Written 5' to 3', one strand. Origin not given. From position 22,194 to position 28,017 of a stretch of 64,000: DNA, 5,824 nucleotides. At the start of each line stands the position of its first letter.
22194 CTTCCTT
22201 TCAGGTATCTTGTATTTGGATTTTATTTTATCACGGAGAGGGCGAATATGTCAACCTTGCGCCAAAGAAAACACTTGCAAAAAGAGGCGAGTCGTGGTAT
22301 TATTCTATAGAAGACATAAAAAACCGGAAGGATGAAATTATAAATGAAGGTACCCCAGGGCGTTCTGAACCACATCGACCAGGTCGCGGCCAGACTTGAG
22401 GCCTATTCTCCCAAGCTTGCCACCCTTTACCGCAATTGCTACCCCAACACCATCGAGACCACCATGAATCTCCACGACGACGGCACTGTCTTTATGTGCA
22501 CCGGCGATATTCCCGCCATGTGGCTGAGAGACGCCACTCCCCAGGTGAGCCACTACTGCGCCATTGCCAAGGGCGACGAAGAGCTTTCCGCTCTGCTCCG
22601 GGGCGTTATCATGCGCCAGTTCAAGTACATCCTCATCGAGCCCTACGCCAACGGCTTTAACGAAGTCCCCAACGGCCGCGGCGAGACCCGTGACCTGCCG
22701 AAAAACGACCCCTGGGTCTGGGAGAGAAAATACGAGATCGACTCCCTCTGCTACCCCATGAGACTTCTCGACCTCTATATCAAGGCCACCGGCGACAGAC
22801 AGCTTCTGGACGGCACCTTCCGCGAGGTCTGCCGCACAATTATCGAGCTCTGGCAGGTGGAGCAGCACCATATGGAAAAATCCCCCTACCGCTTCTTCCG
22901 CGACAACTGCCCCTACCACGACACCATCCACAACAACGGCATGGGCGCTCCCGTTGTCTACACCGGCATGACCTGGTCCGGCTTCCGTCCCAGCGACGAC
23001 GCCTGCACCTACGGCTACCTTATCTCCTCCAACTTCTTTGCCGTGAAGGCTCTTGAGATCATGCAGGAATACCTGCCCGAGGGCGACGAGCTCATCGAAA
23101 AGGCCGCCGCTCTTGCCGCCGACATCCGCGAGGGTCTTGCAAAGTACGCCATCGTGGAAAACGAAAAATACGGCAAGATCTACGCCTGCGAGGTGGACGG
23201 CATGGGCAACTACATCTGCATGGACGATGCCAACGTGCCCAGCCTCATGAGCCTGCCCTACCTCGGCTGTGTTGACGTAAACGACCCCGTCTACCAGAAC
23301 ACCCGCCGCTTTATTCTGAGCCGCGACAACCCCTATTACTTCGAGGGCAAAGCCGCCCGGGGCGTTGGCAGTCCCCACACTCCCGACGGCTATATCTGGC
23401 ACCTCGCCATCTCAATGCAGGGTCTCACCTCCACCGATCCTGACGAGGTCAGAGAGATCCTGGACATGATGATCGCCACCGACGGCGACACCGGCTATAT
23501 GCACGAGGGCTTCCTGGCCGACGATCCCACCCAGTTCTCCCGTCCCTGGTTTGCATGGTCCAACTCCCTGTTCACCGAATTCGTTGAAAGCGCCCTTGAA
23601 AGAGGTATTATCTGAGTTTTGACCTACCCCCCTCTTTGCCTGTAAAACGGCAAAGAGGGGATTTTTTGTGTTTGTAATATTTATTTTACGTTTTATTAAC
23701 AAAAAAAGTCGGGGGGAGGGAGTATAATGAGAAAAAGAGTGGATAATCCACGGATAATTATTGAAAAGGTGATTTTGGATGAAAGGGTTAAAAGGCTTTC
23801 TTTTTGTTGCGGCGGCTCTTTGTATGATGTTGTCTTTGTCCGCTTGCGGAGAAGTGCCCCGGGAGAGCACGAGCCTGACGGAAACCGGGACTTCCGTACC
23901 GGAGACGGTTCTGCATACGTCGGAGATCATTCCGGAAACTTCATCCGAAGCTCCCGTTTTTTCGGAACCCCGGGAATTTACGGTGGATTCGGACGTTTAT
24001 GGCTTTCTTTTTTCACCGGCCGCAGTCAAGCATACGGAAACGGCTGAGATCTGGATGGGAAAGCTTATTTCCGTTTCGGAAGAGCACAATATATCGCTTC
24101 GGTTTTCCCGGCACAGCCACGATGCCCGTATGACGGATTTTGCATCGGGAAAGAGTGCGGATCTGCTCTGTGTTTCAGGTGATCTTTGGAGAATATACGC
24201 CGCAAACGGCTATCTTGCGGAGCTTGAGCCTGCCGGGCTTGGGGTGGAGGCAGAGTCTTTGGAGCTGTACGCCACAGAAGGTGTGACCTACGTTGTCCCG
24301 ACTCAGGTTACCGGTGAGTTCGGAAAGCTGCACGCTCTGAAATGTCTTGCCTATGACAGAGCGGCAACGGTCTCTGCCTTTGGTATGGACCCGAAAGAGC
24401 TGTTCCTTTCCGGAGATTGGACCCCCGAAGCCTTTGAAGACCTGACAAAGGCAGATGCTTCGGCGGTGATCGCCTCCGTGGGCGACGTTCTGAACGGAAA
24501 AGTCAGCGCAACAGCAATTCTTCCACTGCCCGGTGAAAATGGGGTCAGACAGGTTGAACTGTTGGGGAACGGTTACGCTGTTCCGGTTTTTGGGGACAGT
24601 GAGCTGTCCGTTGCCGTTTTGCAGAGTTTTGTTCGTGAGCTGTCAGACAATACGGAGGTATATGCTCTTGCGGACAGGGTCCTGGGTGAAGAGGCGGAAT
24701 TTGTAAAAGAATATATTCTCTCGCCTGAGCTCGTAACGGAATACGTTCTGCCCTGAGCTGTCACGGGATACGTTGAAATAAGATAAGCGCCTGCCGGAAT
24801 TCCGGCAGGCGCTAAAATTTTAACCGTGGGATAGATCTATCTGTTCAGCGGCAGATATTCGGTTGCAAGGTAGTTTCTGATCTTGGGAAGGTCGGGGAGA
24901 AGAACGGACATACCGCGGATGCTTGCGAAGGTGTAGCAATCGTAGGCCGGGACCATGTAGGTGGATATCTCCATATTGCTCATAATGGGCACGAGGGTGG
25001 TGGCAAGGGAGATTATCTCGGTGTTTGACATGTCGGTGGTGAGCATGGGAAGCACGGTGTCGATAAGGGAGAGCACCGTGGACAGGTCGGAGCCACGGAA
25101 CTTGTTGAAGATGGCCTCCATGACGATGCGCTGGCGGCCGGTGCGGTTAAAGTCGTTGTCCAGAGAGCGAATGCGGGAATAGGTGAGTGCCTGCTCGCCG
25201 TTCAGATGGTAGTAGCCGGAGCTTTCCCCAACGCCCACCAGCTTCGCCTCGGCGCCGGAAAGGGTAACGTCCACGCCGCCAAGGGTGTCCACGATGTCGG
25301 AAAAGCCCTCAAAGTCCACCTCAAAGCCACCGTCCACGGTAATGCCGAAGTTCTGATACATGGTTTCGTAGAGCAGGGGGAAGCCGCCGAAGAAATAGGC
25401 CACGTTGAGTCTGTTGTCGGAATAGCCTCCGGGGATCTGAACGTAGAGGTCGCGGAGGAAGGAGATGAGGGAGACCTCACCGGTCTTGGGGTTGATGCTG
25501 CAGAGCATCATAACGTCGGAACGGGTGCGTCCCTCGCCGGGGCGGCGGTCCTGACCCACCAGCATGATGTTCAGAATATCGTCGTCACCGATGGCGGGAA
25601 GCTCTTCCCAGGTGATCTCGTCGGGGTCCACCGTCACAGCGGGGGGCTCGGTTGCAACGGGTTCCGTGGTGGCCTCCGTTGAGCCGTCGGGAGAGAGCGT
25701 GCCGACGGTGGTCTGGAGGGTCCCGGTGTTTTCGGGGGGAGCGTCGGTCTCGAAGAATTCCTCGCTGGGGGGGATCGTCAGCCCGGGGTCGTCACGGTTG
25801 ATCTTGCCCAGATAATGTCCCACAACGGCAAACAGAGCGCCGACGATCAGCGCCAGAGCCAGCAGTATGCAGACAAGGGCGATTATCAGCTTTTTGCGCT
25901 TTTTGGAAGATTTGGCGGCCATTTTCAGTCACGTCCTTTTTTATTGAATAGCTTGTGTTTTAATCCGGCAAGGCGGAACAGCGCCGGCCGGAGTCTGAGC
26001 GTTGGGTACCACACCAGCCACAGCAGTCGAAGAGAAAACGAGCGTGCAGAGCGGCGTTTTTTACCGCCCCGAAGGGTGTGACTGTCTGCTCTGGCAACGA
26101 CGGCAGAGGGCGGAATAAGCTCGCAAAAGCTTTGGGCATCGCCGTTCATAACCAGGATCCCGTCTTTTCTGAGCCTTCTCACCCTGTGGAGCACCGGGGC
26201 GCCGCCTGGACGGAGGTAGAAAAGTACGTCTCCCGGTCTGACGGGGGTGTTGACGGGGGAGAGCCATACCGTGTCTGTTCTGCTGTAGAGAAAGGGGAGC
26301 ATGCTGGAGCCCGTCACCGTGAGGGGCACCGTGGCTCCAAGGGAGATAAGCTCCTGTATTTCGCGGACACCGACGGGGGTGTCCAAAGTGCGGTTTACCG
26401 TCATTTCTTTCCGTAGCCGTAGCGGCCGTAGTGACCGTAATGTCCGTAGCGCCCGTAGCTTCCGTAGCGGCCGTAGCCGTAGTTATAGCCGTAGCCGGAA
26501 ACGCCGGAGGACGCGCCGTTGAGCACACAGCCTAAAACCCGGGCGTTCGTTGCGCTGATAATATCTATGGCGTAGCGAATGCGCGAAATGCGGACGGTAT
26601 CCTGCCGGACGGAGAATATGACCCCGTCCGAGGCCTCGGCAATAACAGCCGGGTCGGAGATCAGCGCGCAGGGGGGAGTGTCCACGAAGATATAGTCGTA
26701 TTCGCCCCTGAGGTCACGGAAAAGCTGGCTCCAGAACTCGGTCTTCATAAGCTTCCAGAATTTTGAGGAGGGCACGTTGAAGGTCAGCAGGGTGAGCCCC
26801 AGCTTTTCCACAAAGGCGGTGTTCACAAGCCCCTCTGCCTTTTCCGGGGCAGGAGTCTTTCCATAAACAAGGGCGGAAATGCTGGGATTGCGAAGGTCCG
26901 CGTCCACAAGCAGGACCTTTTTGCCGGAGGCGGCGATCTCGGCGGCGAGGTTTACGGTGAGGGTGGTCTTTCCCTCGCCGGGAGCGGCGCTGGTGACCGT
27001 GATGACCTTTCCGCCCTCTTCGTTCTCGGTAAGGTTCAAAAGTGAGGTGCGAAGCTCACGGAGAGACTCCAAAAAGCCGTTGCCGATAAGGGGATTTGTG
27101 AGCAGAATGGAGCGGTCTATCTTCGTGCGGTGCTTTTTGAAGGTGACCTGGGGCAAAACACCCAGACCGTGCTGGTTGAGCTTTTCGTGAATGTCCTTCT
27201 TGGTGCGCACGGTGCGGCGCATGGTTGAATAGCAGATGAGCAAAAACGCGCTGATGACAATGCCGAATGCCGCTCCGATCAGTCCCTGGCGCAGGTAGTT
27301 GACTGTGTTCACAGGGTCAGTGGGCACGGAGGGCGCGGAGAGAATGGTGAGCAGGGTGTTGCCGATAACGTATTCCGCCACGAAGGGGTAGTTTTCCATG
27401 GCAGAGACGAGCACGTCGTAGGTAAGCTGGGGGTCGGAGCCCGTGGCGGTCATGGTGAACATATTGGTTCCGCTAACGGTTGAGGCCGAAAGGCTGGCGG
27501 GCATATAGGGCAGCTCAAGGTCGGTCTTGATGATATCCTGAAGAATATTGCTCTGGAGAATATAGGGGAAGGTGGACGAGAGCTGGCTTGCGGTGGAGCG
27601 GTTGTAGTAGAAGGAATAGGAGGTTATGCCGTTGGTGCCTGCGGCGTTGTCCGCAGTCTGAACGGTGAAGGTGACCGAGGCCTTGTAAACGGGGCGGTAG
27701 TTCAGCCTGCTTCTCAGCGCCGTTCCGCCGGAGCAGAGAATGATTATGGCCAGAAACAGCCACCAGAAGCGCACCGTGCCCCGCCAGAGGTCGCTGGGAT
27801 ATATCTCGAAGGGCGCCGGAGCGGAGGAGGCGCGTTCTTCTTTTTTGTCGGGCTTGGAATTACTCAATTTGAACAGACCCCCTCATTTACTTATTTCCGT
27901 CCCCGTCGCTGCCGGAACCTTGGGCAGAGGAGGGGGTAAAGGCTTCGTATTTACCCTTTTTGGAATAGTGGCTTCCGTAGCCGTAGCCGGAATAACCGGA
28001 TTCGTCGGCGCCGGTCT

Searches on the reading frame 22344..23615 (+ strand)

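Call 52: search_protein_families(library=pfam, proteins=[window:22344-23615:+], max_evalue=0.00001)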
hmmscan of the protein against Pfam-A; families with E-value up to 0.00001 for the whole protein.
window:22344-23615:+ (423 aa): 1 family
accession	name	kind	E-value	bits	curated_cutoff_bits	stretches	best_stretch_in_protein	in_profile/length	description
PF06824.17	Glyco_hydro_125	-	7.3e-152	506.5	23.4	1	23-414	2-413/414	Metal-independent alpha-mannosidase (GH125)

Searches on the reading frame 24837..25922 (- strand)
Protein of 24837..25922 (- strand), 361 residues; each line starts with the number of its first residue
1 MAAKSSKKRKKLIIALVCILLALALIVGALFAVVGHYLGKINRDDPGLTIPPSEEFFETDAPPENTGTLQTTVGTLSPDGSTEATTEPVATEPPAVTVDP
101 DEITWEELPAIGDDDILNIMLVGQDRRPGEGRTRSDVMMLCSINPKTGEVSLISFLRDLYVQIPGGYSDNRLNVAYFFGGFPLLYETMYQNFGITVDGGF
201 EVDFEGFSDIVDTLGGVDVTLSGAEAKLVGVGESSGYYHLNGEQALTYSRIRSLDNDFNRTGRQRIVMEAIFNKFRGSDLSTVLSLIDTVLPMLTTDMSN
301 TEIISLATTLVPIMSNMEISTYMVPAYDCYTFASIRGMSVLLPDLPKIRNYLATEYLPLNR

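Call 52: search_protein_families(library=pfam, proteins=[window:24837-25922:-], max_evalue=0.00001)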
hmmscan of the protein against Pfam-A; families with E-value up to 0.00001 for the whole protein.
window:24837-25922:- (361 aa): 1 family
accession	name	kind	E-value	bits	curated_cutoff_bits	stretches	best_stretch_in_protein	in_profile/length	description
PF03816.19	LytR_cpsA_psr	-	4e-34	118.4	24.6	1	134-275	1-148/150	LytR_cpsA_psr family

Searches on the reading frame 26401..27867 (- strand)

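Call 52: search_protein_families(library=pfam, proteins=[window:26401-27867:-], max_evalue=0.00001)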
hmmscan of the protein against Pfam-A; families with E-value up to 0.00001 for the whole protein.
window:26401-27867:- (488 aa): 3 families
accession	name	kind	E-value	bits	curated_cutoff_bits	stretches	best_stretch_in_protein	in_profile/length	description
PF10609.15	ParA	-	1.7e-15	57.6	27.1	1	287-450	4-173/246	NUBPL iron-transfer P-loop NTPase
PF13614.12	AAA_31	-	2.8e-13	50.6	27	1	287-424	2-151/177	AAA domain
PF01656.29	CbiA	-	5.7e-09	36.4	25.4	1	289-450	1-81/125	CobQ/CobB/MinD/ParA nucleotide binding domain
